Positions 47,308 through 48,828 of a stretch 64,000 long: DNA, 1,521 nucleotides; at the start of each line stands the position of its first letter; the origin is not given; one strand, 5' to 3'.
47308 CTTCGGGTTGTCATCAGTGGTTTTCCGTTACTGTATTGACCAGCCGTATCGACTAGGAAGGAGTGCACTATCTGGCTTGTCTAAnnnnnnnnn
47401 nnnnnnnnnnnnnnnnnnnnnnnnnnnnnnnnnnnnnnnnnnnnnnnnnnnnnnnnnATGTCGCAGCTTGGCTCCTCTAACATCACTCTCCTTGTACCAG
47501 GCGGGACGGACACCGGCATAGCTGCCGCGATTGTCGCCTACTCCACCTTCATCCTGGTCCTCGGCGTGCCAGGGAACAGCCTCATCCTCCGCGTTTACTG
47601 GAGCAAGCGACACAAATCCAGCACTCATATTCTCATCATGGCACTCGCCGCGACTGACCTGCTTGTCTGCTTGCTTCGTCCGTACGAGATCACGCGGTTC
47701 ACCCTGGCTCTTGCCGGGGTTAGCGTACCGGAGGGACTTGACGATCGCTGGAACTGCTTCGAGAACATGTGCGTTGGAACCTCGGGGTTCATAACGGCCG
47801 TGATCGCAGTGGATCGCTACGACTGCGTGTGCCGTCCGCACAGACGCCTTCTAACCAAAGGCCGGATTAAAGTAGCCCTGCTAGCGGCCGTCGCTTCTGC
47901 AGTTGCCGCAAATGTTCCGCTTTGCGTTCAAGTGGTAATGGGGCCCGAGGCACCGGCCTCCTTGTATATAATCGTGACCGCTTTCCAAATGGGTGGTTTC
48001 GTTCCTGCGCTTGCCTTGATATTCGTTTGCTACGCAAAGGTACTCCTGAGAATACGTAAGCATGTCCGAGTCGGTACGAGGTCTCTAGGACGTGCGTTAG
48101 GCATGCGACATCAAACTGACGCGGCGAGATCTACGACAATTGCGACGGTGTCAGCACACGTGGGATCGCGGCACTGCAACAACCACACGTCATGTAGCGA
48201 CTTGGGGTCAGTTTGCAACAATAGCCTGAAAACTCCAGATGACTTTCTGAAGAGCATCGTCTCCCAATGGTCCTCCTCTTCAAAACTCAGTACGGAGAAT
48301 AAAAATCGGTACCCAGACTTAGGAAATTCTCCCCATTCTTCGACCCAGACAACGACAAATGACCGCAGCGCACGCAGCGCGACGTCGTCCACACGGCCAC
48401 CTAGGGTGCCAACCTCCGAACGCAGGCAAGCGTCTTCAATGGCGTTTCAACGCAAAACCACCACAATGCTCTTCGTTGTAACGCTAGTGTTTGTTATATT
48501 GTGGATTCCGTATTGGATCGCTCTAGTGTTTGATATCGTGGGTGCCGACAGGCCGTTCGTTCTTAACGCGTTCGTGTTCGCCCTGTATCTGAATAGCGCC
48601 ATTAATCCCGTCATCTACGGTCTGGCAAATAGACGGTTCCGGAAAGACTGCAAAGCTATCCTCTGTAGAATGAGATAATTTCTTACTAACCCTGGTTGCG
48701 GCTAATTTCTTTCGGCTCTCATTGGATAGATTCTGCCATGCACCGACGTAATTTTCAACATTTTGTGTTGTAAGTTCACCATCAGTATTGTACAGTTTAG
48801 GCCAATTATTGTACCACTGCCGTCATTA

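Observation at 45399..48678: Tandem pair of intronless orphan class-A GPCRs sharing a distinctive NPVIYG(I/L)xNRxFR…ILC C-terminal motif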

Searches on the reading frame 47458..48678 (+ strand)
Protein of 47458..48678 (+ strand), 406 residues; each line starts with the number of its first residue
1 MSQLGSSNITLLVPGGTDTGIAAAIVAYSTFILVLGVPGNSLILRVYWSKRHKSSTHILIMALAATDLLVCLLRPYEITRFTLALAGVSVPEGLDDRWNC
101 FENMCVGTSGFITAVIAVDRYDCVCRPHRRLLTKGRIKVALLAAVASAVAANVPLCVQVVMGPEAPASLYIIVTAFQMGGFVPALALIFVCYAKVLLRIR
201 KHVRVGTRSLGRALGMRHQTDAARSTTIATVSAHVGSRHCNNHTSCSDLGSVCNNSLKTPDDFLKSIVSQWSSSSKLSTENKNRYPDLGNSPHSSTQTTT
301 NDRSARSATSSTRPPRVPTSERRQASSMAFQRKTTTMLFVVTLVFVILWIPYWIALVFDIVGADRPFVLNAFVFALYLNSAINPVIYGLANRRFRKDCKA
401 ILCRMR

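Call 3: search_protein_families(library=pfam, proteins=[window:47458-48675:+], max_evalue=0.01)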
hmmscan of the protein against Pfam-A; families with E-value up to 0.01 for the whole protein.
window:47458-48675:+ (406 aa): 2 families
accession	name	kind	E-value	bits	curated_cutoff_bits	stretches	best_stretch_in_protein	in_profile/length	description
PF00001.26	7tm_1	-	2.6e-30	106.2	30.5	1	39-387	1-260/260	7 transmembrane receptor (rhodopsin family)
PF10320.15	7TM_GPCR_Srsx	-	0.0022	17.9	24.1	0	34-90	2-56/257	Serpentine type 7TM GPCR chemoreceptor Srsx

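Call 7: find_homologous_proteins(query=window:47458-48675:+, max_evalue=0.00001)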
Query window:47458-48675:+ (406 aa): 106 proteins with E <= 0.00001 among 8000 candidates.
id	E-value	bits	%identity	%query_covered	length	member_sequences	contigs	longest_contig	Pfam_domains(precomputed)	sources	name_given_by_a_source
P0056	2.1e-80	289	42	96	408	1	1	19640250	PF00001.27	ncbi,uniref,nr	ncbi:tyramine receptor Ser-2-like [Patiria miniata]|uniref:G-protein coupled receptors family 1 prof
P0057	1.6e-73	266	41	96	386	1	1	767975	PF00001.27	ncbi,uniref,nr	ncbi:D(2) dopamine receptor-like [Acanthaster planci]|uniref:D(2) dopamine receptor-like n=1 Tax=Aca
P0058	1.6e-65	240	37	99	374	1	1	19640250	PF10324.16,PF00001.27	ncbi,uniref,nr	ncbi:G-protein coupled receptor 84-like [Patiria miniata]|uniref:G-protein coupled receptors family 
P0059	3.9e-65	238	36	92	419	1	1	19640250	PF10320.16,PF00001.27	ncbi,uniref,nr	ncbi:histamine H1 receptor-like [Patiria miniata]|uniref:G-protein coupled receptors family 1 profil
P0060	7.8e-64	234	36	92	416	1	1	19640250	PF00001.27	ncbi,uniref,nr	ncbi:D(2) dopamine receptor-like [Patiria miniata]|uniref:G-protein coupled receptors family 1 profi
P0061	3.8e-62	229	35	97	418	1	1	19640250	PF10320.16,PF00001.27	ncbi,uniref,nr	ncbi:D(2) dopamine receptor-like [Patiria miniata]|uniref:G-protein coupled receptors family 1 profi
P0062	8.5e-61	224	36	99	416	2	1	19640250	PF10320.16,PF00001.27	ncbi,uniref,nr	ncbi:alpha-2Db adrenergic receptor-like [Patiria miniata]|uniref:G-protein coupled receptors family 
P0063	1.1e-60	224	37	91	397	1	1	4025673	PF00001.27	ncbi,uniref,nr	ncbi:rhodopsin, GQ-coupled-like [Acanthaster planci]|uniref:Rhodopsin, GQ-coupled-like n=1 Tax=Acant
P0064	7.7e-60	221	36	96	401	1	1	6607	PF00001.27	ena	-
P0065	3.3e-59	219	35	94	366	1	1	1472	PF00001.27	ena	-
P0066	5.5e-59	218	37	92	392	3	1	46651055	PF00001.27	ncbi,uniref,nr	ncbi:thyrotropin-releasing hormone receptor-like [Patiria miniata]|uniref:G-protein coupled receptor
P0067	1.1e-58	217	35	97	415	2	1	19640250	PF10320.16,PF00001.27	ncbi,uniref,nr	ncbi:D(2)-like dopamine receptor [Patiria miniata]|uniref:G-protein coupled receptors family 1 profi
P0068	1.6e-58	217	35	97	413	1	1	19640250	PF10320.16,PF00001.27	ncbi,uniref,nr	ncbi:alpha-2Db adrenergic receptor-like [Patiria miniata]|uniref:G-protein coupled receptors family 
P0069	5.0e-58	215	38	92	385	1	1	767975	PF00001.27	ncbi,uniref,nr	ncbi:gastrin/cholecystokinin type B receptor-like [Acanthaster planci]|uniref:Gastrin/cholecystokini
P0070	7.4e-58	215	35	93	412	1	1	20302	PF00001.27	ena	-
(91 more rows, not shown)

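Call 11: find_encoding_contigs(protein=P0057, flank=10000, max_places=3)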
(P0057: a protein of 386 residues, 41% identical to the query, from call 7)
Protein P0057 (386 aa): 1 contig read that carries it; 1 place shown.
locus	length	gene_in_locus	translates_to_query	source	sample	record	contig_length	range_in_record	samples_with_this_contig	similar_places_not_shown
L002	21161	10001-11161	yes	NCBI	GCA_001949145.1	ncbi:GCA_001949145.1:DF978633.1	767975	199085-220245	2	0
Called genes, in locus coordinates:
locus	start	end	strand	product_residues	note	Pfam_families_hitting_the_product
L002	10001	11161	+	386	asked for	PF00001:7tm_1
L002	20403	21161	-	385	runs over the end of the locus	PF00001:7tm_1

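Call 12: find_encoding_contigs(protein=P0056, flank=10000, max_places=3)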
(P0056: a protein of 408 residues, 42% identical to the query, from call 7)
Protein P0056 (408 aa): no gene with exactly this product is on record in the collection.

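Call 19: search_solved_structures(query=window:47458-48675:+, max_evalue=1e-8, show_alignments=3)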
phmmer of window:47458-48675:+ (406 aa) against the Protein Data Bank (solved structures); distinct sequences matched with E-value up to 1e-8: 189 (the best 60 are shown).
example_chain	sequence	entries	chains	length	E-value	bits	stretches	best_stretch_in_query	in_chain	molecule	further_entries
7mby_R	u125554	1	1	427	6.9e-16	61.5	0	275-398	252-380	Cholecystokinin receptor type A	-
7ezh_D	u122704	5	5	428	7e-16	61.5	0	275-398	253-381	Cholecystokinin receptor type A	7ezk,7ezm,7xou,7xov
7mbx_R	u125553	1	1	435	7.4e-16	61.4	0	275-398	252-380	Cholecystokinin receptor type A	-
9bkk_R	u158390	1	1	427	1.4e-15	60.5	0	275-398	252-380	Cholecystokinin receptor type A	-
9jg0_R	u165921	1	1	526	8.9e-15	57.8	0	308-398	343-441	Isoform 2 of Neuropeptide FF receptor 2,Soluble cytochrome b562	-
9m0r_R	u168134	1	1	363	1.1e-14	57.5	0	21-155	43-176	Neuropeptide FF receptor 1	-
9bkj_R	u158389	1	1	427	1.3e-14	57.3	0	275-398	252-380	Cholecystokinin receptor type A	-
8tzq_R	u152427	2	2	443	1.6e-14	57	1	317-401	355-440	D(2) dopamine receptor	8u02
9m2f_R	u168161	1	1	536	5.5e-14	55.2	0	21-154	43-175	Neuropeptide FF receptor 1,Neuropeptide FF receptor 1,Lgbit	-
7jvr_R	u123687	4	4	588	5.6e-14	55.2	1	317-401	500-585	Soluble cytochrome b562,D(2) dopamine receptor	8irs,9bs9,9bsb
7ej0_R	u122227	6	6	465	6.3e-14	55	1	329-404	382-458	Alpha-2A adrenergic receptor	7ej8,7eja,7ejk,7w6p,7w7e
9pln_R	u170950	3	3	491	8.7e-14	54.6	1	330-404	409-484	Alpha-2A adrenergic receptor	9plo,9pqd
9jmc_R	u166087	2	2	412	1.7e-13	53.6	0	306-402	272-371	Motilin receptor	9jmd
9m54_R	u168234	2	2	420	2.5e-13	53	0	331-398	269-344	Neuropeptide FF receptor 2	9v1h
9jfy_R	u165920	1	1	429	2.7e-13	52.9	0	331-398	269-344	Isoform 2 of Neuropeptide FF receptor 2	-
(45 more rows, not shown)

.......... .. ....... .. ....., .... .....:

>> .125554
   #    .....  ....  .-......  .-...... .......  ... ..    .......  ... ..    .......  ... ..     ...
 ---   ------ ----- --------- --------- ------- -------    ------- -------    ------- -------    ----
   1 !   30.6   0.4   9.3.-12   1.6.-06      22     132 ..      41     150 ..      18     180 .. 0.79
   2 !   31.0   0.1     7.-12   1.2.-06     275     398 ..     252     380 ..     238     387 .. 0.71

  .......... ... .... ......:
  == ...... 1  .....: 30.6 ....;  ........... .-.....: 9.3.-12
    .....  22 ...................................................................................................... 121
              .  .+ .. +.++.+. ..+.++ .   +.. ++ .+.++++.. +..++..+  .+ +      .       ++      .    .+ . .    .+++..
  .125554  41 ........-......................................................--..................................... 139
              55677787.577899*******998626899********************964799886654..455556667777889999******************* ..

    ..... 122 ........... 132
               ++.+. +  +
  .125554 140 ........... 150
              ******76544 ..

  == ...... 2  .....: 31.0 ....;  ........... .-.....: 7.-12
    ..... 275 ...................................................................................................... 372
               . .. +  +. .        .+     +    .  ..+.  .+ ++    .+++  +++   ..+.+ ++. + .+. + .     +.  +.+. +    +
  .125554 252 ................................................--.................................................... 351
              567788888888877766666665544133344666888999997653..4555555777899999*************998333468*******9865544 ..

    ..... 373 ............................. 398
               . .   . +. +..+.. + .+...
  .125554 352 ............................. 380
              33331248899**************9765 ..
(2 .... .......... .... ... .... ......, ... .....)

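Call 67: predict_structure(alignment_id=A3)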
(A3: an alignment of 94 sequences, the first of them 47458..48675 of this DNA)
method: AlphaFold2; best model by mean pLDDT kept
length: 406 residues; sequences in the alignment: 94
mean_pLDDT: 78.4   pTM: 0.73
mean pLDDT of the five models: 78.4, 76.5, 76.1, 75.6, 75.4
residues with pLDDT >= 90: 221; 70-90: 58; 50-70: 40; < 50: 87
segments of 3 or more residues with pLDDT < 50: 1-5, 7-15, 227-258, 269-307
pLDDT, mean of each block of 10 residues (from residue 1): 46 59 94 98 96 95 97 96 93 88 95 96 95 97 97 95 94 93 94 93 80 66 52 40 39 42 51 45 43 42 47 63 73 85 90 91 88 91 94 94 93
secondary structure, 60 per line:
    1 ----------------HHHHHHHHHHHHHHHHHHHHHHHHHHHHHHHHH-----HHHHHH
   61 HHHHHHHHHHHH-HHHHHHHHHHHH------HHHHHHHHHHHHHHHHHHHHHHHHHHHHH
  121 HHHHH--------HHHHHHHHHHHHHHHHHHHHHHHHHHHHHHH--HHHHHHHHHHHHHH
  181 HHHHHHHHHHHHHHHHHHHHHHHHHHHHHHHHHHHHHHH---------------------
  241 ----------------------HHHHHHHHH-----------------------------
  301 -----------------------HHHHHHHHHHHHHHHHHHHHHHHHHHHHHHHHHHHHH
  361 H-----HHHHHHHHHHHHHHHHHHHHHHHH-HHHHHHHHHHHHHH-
elements in order: H17-49 H55-72 H74-85 H92-125 H134-164 H167-219 H263-271 H324-361 H367-390 H392-405

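Call 74: find_encoding_contigs(protein=window:47458-48678:+, flank=3000, max_places=3)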
Protein window:47458-48678:+ (406 aa): no gene with exactly this product is on record in the collection.
